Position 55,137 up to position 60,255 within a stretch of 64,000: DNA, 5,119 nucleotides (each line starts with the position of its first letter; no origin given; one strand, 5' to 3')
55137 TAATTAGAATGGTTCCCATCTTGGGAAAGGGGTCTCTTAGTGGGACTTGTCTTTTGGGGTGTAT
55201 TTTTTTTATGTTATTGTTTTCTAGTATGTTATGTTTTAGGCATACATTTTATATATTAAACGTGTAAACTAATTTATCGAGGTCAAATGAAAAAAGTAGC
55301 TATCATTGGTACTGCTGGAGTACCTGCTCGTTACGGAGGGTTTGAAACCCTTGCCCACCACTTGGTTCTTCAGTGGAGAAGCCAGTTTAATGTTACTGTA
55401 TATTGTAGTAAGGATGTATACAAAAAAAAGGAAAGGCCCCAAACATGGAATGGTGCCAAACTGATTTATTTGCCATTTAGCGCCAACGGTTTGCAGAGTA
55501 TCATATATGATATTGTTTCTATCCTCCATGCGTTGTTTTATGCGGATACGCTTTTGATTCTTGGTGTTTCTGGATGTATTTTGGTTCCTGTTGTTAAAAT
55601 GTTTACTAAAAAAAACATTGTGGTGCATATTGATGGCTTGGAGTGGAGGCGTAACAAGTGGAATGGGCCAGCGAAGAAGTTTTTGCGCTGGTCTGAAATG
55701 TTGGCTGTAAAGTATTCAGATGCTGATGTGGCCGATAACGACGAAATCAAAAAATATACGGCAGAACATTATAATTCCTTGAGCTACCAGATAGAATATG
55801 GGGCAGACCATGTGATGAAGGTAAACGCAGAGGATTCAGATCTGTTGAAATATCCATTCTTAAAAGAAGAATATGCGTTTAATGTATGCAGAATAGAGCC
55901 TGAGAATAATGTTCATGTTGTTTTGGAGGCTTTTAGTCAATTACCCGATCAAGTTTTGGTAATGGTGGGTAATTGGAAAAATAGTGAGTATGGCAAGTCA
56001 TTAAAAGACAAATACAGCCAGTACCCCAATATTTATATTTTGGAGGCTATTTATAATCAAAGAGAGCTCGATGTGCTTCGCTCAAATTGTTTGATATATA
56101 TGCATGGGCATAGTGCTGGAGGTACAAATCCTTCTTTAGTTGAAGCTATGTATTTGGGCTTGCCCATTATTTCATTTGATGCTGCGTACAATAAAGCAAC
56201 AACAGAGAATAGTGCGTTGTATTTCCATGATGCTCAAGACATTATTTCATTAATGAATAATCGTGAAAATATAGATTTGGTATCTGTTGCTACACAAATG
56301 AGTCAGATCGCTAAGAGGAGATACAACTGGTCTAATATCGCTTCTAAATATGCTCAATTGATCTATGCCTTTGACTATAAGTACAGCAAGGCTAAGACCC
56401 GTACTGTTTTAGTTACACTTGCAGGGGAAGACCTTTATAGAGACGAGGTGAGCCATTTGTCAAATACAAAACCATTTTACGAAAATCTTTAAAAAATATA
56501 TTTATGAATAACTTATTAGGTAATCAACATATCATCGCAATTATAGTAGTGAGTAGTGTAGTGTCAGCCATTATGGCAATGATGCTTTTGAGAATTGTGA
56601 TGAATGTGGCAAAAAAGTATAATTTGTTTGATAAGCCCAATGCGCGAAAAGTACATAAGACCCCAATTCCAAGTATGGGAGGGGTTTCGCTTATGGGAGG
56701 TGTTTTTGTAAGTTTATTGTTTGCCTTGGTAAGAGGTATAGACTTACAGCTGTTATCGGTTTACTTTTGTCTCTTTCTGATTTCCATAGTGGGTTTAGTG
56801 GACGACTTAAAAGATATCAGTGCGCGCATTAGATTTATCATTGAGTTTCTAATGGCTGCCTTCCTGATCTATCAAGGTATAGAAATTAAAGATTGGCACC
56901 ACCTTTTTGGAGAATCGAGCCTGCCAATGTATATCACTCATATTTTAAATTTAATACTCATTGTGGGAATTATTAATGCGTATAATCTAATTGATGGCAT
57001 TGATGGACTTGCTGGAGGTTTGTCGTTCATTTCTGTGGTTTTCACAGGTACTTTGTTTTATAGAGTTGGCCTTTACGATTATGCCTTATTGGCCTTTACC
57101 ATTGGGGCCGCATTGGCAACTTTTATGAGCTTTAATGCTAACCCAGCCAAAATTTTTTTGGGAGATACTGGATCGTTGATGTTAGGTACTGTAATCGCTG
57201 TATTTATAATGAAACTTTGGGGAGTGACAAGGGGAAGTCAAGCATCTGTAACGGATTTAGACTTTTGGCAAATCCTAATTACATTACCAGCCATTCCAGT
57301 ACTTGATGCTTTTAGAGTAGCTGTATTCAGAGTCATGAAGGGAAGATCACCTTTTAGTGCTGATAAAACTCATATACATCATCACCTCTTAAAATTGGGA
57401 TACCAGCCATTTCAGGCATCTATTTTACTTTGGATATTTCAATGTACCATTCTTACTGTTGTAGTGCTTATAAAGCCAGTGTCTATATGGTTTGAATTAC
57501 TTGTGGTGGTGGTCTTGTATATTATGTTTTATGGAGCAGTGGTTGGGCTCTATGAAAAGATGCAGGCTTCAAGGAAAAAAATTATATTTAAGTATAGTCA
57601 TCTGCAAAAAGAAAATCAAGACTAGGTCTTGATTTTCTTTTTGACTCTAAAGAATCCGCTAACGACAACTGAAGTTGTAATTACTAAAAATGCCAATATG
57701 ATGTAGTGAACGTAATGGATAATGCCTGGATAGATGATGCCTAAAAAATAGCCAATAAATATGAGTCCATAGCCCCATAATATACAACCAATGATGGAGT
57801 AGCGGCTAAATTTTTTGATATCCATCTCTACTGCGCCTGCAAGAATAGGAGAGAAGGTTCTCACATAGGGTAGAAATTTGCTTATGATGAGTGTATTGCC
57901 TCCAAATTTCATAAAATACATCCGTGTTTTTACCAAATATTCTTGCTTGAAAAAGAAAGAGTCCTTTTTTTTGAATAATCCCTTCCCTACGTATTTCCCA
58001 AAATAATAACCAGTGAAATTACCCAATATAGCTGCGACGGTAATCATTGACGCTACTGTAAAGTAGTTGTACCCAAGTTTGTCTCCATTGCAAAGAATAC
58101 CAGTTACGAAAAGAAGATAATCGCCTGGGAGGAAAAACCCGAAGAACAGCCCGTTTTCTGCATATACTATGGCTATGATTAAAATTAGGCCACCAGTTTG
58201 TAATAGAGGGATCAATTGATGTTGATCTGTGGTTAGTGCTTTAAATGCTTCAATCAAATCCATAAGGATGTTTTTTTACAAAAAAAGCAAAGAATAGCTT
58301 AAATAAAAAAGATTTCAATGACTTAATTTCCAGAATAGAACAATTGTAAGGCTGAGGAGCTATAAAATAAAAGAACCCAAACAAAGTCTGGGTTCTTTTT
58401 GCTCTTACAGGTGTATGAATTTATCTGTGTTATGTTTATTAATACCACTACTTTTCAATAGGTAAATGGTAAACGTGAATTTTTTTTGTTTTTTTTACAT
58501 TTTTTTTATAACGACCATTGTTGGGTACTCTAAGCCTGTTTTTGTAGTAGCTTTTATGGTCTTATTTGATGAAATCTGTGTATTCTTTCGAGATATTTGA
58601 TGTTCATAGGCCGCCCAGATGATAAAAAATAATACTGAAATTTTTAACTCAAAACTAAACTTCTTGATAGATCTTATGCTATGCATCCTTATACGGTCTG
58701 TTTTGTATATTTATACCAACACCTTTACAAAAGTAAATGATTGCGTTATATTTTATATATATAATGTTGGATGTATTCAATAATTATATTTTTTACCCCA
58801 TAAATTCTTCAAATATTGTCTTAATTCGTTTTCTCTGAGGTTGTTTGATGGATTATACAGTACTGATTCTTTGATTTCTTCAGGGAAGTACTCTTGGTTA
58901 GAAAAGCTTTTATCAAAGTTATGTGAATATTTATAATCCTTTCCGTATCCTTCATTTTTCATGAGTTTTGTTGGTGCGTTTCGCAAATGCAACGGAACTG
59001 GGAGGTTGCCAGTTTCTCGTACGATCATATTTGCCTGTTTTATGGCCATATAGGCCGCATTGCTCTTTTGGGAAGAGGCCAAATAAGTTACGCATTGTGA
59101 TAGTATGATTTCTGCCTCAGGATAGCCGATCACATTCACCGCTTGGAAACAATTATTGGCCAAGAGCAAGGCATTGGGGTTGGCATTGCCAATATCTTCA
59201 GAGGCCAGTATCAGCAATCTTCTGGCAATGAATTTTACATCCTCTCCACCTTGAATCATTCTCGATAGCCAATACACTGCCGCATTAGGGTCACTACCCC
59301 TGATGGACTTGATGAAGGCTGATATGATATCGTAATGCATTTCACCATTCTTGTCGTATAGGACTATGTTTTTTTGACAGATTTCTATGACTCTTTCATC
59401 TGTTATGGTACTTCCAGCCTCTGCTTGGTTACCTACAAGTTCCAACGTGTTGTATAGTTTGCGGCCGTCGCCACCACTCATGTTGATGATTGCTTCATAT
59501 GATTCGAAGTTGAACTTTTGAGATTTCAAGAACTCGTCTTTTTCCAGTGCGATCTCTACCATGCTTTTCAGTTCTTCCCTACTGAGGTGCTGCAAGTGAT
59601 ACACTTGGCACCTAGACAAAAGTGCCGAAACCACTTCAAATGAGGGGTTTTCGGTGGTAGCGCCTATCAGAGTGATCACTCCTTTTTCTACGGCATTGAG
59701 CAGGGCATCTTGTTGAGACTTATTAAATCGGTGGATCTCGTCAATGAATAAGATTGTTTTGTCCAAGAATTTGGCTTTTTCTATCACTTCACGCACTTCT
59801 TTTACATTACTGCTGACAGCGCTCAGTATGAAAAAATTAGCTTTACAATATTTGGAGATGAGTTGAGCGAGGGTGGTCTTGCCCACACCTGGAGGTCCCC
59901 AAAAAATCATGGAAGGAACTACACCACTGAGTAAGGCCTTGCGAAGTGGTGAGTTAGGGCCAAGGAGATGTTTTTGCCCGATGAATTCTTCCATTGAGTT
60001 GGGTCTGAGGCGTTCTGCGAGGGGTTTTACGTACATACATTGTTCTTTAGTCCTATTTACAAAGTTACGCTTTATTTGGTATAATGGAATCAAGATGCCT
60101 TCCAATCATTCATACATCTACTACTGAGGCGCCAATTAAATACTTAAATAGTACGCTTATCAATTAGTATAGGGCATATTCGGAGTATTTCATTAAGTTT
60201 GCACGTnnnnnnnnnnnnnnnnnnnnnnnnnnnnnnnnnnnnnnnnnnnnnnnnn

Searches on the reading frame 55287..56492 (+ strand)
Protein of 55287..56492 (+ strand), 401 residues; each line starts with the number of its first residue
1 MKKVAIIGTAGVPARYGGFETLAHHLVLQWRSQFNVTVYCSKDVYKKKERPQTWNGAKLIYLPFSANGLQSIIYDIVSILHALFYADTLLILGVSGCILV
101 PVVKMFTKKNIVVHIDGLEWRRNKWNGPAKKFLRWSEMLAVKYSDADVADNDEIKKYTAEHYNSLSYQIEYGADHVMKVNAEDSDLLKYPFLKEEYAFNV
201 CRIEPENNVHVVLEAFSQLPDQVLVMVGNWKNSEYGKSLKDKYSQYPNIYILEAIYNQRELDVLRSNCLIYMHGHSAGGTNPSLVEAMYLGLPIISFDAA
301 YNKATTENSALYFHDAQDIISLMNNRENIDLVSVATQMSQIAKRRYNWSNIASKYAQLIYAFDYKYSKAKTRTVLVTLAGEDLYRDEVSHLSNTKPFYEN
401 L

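Call 16: search_protein_families(library=pfam, proteins=[window:55287-56492:+], max_evalue=0.001)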
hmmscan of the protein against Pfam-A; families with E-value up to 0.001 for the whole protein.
window:55287-56492:+ (401 aa): 3 families
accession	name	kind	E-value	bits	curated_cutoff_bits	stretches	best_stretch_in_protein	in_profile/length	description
PF09314.17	DUF1972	-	5.2e-25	88.6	25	1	1-174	1-186/186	Domain of unknown function (DUF1972)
PF00534.26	Glycos_transf_1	-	5.7e-13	49.2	26.4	1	193-300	14-125/172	Glycosyl transferases group 1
PF13692.12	Glyco_trans_1_4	-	1.7e-06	28.7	27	1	199-305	6-115/142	Glycosyl transferases group 1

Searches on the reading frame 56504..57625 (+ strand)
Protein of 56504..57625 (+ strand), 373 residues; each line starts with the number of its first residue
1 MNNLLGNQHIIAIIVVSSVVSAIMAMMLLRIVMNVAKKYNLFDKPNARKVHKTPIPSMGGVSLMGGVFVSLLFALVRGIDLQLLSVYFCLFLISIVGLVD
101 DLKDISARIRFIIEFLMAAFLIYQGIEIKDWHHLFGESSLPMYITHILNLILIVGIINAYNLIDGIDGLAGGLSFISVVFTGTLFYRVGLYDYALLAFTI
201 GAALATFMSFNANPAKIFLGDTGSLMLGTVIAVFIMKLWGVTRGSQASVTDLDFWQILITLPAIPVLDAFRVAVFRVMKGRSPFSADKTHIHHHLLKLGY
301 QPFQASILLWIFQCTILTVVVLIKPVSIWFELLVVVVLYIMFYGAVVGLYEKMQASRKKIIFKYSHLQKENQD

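Call 16: search_protein_families(library=pfam, proteins=[window:56504-57625:+], max_evalue=0.001)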
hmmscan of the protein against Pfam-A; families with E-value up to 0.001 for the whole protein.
window:56504-57625:+ (373 aa): 1 family
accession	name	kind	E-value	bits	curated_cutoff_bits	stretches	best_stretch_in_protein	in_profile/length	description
PF00953.26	Glycos_transf_4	-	4.3e-37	128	27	1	84-237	2-158/160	Glycosyl transferase family 4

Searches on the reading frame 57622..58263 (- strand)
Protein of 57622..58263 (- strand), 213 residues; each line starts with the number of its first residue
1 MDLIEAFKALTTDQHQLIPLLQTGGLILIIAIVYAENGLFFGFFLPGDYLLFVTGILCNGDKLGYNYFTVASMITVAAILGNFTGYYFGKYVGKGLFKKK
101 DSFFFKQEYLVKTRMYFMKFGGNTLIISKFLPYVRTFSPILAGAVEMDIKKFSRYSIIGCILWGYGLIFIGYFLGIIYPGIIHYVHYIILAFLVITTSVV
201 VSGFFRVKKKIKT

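Call 16: search_protein_families(library=pfam, proteins=[window:57622-58263:-], max_evalue=0.001)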
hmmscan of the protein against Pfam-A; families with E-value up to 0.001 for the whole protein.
window:57622-58263:- (213 aa): 1 family
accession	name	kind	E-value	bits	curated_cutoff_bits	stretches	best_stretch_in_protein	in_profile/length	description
PF09335.16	VTT_dom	-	6.7e-16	59.3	33.9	1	45-172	1-122/123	VTT domain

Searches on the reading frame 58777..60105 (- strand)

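Call 16: search_protein_families(library=pfam, proteins=[window:58777-60105:-], max_evalue=0.001)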
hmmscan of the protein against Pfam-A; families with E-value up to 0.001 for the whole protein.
window:58777-60105:- (442 aa): 16 families
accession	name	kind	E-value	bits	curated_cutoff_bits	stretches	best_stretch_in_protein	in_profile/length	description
PF12002.13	MgsA_C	-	1.4e-69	233.7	27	1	270-436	1-167/167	MgsA AAA+ ATPase C terminal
PF16193.11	AAA_assoc_2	-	1.3e-22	80.3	34.3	1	200-269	9-81/81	AAA C-terminal domain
PF00004.35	AAA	-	1.2e-19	71.5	21.2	1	66-168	1-125/131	ATPase family associated with various cellular activities (AAA)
PF05496.18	RuvB_N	-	8.7e-15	55.3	27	1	33-147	1-116/159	Holliday junction DNA helicase RuvB P-loop domain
PF13173.12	AAA_14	-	7.5e-08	32.9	27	1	67-179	6-128/129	AAA domain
PF07728.20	AAA_5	-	1.1e-07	32.4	22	1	66-150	2-101/139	AAA domain (dynein-related subfamily)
PF20720.3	nSTAND3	-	1.9e-06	28.1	27.2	1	67-156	21-104/155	Novel STAND NTPase 3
PF00158.32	Sigma54_activat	-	3.1e-06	27.4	20.2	1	114-161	92-140/168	Sigma-54 interaction domain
PF01078.27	Mg_chelatase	-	7.7e-06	25.9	20.3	0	116-152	107-143/207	Magnesium chelatase, subunit ChlI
PF14532.12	Sigma54_activ_2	-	2.4e-05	25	25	1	69-142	27-96/138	Sigma-54 interaction domain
PF13238.12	AAA_18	-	0.00012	22.9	29.4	1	69-141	4-65/128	AAA domain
PF07726.17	AAA_3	-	0.00036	20.9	27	0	69-156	5-103/131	ATPase family associated with various cellular activities (AAA)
PF13245.12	AAA_19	-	0.00037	21.1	25.1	0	108-154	83-130/134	AAA domain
PF13191.12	AAA_16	-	0.00039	21.4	32.6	0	60-90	21-51/167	AAA ATPase domain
PF00006.31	ATP-synt_ab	-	0.00071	19.7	29.5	0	68-123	19-78/213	ATP synthase alpha/beta family, nucleotide-binding domain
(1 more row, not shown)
